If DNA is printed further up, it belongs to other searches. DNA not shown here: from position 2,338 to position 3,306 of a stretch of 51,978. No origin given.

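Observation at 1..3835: Co-directional RadC(JAB) / orphan 222 aa / Panacea-like / type IIG R-M cassette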

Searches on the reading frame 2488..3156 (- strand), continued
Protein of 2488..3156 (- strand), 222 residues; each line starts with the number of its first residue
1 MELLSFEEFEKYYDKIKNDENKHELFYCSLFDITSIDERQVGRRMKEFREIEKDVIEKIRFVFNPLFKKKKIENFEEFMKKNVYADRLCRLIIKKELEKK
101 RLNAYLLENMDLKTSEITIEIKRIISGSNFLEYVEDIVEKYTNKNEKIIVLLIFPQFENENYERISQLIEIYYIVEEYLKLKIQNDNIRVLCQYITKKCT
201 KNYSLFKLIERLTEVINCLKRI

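Call 57: search_protein_families(library=pfam, proteins=[L015:7217-7966:+, L015:7991-11068:+, L015:4002-4748:-, L015:4965-5381:-, L018:11471-12610:+, L018:9888-10223:+, L001:6293-7915:+, L001:9231-10175:+, L002:5729-7183:+, L003:11189-14599:+], max_evalue=0.01)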
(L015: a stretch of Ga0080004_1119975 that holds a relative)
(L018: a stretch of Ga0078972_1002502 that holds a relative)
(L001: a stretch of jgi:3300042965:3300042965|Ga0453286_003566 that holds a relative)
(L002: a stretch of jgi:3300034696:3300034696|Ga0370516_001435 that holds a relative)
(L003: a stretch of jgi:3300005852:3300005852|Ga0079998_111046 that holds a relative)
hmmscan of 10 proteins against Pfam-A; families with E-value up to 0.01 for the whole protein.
L015:7217-7966:+ (249 aa): 0 families

L015:7991-11068:+ (1025 aa): 7 families
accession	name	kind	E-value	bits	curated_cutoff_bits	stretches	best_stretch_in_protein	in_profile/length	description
PF00271.37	Helicase_C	-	1.1e-19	71.2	23.5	1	616-741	2-110/110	Helicase conserved C-terminal domain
PF00176.29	SNF2-rel_dom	-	1.7e-09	37.7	24.9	1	319-438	116-219/290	SNF2-related domain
PF13091.12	PLDc_2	-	1.2e-07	32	27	1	84-178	42-132/132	PLD-like domain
PF04851.21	ResIII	-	5.2e-06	26.9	22.5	1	323-374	119-163/164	Type III restriction enzyme, res subunit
PF00270.35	DEAD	-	0.00015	22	26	1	324-374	112-161/167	DEAD/DEAH box helicase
PF00448.28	SRP54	-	0.00027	21.1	22.7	1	260-372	9-123/196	SRP54-type protein, GTPase domain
PF22590.2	Cas3-like_C_2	-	0.0059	17.3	27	0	630-707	4-79/106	CRISPR-associated nuclease/helicase Cas3, C-terminal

L015:4002-4748:- (248 aa): 1 family
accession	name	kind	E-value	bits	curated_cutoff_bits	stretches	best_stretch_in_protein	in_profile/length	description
PF01841.26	Transglut_core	-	1.3e-09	38.8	23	1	123-235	7-108/108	Transglutaminase-like superfamily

L015:4965-5381:- (138 aa): 1 family
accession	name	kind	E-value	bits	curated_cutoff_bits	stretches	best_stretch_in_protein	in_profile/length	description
PF01541.30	GIY-YIG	-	1.3e-05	25.8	22.6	1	43-124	4-72/78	GIY-YIG catalytic domain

L018:11471-12610:+ (379 aa): 1 family
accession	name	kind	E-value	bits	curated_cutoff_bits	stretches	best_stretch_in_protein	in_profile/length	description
PF14156.11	AbbA_antirepres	-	0.0036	17.6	27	0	323-356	24-55/63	Antirepressor AbbA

L018:9888-10223:+ (111 aa): 0 families

L001:6293-7915:+ (540 aa): 0 families

L001:9231-10175:+ (314 aa): 0 families

L002:5729-7183:+ (484 aa): 1 family
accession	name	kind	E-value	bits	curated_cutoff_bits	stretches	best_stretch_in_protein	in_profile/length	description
PF13643.11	DUF4145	-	0.00039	20.9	23.1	1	414-464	36-86/88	Domain of unknown function (DUF4145)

L003:11189-14599:+ (1136 aa): 5 families
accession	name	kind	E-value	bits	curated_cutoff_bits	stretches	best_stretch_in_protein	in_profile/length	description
PF07669.17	Eco57I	-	6.6e-24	85.3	25.3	1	419-593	1-171/171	Eco57I restriction-modification methylase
PF02384.22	N6_Mtase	-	2.3e-18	67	20.4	1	357-686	20-304/311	N-6 DNA Methylase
PF23525.1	Methyltransf_36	-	3.4e-05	23.6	27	1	366-443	21-101/268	AprA MT2-like domain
PF20473.4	MmeI_Mtase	-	0.00073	19.2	27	1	384-561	20-200/259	MmeI, DNA-methyltransferase domain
PF01861.22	BpsA_C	-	0.0017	18.1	27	0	24-64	75-115/243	Branched-chain polyamine synthase A C-terminal domain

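Call 62: search_protein_families(library=pfam, proteins=[L022:5354-6820:-, L022:8153-8797:-, L036:5466-6992:-, L036:8211-9224:-, L024:5424-6683:+, L024:8138-8560:+], max_evalue=0.001)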
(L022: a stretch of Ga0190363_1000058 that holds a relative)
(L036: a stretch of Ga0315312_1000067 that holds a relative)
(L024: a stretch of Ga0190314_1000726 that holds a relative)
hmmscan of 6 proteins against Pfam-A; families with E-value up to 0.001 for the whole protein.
L022:5354-6820:- (488 aa): 5 families
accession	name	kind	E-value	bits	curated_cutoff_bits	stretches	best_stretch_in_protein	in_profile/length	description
PF09334.17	tRNA-synt_1g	-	2.8e-104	349.4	20.1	2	141-354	162-391/391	tRNA synthetases class I (M)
PF00133.28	tRNA-synt_1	-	9.6e-35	120.6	22.7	2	7-220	24-245/414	tRNA synthetases class I (I, L, M and V)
PF01406.26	tRNA-synt_1e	-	2.3e-15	57.2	27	2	276-336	239-298/301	tRNA synthetases class I (C) catalytic domain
PF19303.5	Anticodon_3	-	1e-09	38.9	23.5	1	368-488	8-136/152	Anticodon binding domain of methionyl tRNA ligase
PF08264.19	Anticodon_1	-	1.4e-08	35.2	25.1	1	380-455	12-92/148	Anticodon-binding domain of tRNA ligase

L022:8153-8797:- (214 aa): 1 family
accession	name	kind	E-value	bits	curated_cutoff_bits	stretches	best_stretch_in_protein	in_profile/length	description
PF22922.2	GAF_NLP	-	0.00062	19.8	24.1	1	88-156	101-168/175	NLP protein GAF domain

L036:5466-6992:- (508 aa): 2 families
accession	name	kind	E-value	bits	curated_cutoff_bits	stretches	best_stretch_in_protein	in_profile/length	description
PF00291.31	PALP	-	5e-79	266.1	35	1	175-480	1-295/295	Pyridoxal-phosphate dependent enzyme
PF23455.1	DUF7129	-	6e-05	23.1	30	1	109-133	12-36/45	Domain of unknown function (DUF7129)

L036:8211-9224:- (337 aa): 2 families
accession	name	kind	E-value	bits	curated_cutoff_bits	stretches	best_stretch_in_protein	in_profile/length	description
PF00742.24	Homoserine_dh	-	3.9e-56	190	22.9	1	156-329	1-173/173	Homoserine dehydrogenase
PF00208.27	ELFV_dehydrog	-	0.0005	20.3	23.4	0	2-91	34-115/241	Glutamate/Leucine/Phenylalanine/Valine dehydrogenase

L024:5424-6683:+ (419 aa): 1 family
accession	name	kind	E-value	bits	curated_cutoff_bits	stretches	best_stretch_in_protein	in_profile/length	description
PF01941.24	AdoMet_Synthase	-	1.9e-162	541.1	27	1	22-415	1-395/395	S-adenosylmethionine synthetase (AdoMet synthetase)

L024:8138-8560:+ (140 aa): 0 families

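Call 87: fold_search(model_id=the predicted structure, library=viral)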
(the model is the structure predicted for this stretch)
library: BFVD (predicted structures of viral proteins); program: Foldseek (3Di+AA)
matches with E <= 10: 831; with E <= 0.001: 0
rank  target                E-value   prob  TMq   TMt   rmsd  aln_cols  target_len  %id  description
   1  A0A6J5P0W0            1.3e-02  0.95  0.38  0.33  12.4       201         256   10  HTH_XRE domain containing protein [uncultured Caudovirales phage]
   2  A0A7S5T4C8            2.0e-02  0.93  0.29  0.40   8.9       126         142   13  (no name in the UniProt tables at hand)
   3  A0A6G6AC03            3.4e-02  0.60  0.33  0.15  15.3       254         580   15  Putative GTPase [Borely moumouvirus]
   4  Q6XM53                5.8e-02  0.75  0.34  0.21   9.4       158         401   11  FirrV-1-A34 [Feldmannia irregularis virus a]
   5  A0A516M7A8            5.8e-02  0.72  0.30  0.37   6.3       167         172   13  (no name in the UniProt tables at hand)
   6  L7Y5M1                5.8e-02  0.54  0.28  0.21   9.6       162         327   15  Putative KilA-N domain-containing protein [Megavirus lba]
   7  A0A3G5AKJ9            6.6e-02  0.60  0.25  0.12   8.8       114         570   10  Uncharacterized protein [Sylvanvirus sp.]
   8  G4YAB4                7.0e-02  0.47  0.24  0.32   7.9       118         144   13  (no name in the UniProt tables at hand)
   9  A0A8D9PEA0            7.4e-02  0.21  0.25  0.29  15.0       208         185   12  Endonuclease Like Protein [Bacteriophage sp.]
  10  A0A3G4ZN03            8.4e-02  0.23  0.28  0.21  12.7       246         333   11  Translation elongation factor EF-1 subunit alpha [Terrestrivirus sp.]
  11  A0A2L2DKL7            8.9e-02  0.25  0.24  0.21  12.3       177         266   16  N domain-containing protein [Acanthamoeba polyphaga mimivirus]
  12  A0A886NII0            8.9e-02  0.25  0.28  0.23  12.8       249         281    8  (no name in the UniProt tables at hand)
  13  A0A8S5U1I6            8.9e-02  0.23  0.23  0.08  11.8       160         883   19  Portal protein [Myoviridae sp. ctu3o5]
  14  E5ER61                9.4e-02  0.54  0.28  0.20   9.5       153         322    9  (no name in the UniProt tables at hand)
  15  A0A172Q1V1            9.4e-02  0.38  0.31  0.35   9.4       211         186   13  Uncharacterized protein [Escherichia phage MX01]
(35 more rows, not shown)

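Call 89: search_dna_similar(query=window:2488-3156:-, collection=plasmids, mode=protein, max_evalue=0.001, max_rows=10)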
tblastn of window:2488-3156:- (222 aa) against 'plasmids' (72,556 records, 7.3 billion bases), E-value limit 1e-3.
No match.

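Call 90: search_dna_similar(query=window:2488-3156:-, collection=phages, mode=protein, max_evalue=0.001, max_rows=10)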
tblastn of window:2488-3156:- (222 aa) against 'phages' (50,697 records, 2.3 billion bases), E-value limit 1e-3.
No match.
